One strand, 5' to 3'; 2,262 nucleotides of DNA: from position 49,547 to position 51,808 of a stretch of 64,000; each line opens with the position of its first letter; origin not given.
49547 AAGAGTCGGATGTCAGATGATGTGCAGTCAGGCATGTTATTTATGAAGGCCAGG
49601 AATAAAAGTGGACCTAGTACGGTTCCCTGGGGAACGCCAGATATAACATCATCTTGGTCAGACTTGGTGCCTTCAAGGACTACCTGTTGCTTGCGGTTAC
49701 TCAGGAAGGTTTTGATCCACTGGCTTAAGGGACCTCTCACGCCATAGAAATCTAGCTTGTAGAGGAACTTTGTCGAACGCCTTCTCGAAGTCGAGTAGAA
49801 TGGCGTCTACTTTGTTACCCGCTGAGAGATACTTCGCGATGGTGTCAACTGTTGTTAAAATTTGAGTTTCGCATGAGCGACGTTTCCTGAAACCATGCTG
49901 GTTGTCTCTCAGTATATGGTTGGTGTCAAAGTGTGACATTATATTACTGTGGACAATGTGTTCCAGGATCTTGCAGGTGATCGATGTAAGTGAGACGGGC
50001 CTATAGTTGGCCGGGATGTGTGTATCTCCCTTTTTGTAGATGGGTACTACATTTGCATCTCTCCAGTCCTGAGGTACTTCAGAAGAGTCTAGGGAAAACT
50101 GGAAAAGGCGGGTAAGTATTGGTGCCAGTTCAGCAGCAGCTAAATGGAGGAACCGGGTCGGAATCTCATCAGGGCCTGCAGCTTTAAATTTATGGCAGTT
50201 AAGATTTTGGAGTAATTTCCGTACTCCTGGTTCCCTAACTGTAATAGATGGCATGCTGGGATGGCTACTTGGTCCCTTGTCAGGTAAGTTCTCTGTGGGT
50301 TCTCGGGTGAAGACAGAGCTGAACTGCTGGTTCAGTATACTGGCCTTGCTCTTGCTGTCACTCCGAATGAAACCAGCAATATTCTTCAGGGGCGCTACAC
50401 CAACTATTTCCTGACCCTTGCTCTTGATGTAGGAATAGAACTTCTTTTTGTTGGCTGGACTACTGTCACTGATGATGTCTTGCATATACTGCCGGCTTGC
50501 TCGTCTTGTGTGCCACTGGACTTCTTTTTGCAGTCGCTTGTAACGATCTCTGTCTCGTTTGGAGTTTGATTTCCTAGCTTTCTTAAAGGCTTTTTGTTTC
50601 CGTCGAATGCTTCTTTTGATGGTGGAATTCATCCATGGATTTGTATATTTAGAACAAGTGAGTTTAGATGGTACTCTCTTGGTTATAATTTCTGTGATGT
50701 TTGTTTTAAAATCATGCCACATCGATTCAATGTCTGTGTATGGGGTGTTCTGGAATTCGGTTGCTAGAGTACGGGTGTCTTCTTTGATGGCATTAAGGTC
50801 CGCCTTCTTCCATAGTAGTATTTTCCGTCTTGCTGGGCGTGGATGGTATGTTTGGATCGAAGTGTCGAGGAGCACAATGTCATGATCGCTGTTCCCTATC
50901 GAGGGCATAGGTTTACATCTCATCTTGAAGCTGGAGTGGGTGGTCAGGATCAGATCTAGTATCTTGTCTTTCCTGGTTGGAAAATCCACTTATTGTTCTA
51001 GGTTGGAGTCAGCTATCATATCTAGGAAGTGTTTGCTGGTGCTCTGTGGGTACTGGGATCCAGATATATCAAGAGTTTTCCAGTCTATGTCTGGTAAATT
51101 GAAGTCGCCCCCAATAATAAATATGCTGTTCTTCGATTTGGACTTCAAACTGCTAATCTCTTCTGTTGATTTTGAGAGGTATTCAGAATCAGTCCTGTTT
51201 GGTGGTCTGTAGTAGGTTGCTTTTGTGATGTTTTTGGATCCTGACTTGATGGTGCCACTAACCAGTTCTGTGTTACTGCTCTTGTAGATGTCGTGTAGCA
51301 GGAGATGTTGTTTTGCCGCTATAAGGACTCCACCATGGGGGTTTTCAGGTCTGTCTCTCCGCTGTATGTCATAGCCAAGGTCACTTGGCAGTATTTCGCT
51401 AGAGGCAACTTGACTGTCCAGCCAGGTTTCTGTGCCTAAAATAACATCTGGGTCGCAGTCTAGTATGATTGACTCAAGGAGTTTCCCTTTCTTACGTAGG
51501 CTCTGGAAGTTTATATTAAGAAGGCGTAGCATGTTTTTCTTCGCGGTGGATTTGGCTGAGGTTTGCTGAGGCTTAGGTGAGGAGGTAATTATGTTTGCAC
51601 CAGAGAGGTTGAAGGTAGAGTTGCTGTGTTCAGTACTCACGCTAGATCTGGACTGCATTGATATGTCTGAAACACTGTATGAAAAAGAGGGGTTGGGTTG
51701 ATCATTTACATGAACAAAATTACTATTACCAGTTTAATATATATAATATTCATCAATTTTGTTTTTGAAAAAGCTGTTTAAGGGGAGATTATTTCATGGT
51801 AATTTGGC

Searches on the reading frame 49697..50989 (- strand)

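Call 27: search_protein_families(library=pfam, proteins=[window:49697-50989:-], max_evalue=0.01)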
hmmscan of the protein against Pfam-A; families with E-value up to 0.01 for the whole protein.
window:49697-50989:- (430 aa): 1 family
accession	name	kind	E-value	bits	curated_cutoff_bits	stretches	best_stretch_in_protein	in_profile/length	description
PF00078.32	RVT_1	-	1.3e-12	48.3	29.6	1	319-414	3-88/205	Reverse transcriptase (RNA-dependent DNA polymerase)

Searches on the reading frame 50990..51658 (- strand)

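Call 27: search_protein_families(library=pfam, proteins=[window:50990-51658:-], max_evalue=0.01)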
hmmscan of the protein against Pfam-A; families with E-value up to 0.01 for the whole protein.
window:50990-51658:- (222 aa): 2 families
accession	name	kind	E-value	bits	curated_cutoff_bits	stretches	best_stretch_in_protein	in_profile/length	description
PF03372.29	Exo_endo_phos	-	8.2e-09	36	24.5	1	47-198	3-166/225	Endonuclease/Exonuclease/phosphatase family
PF14529.12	Exo_endo_phos_2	-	4.7e-07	30.1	27.4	1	148-221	5-68/117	Endonuclease-reverse transcriptase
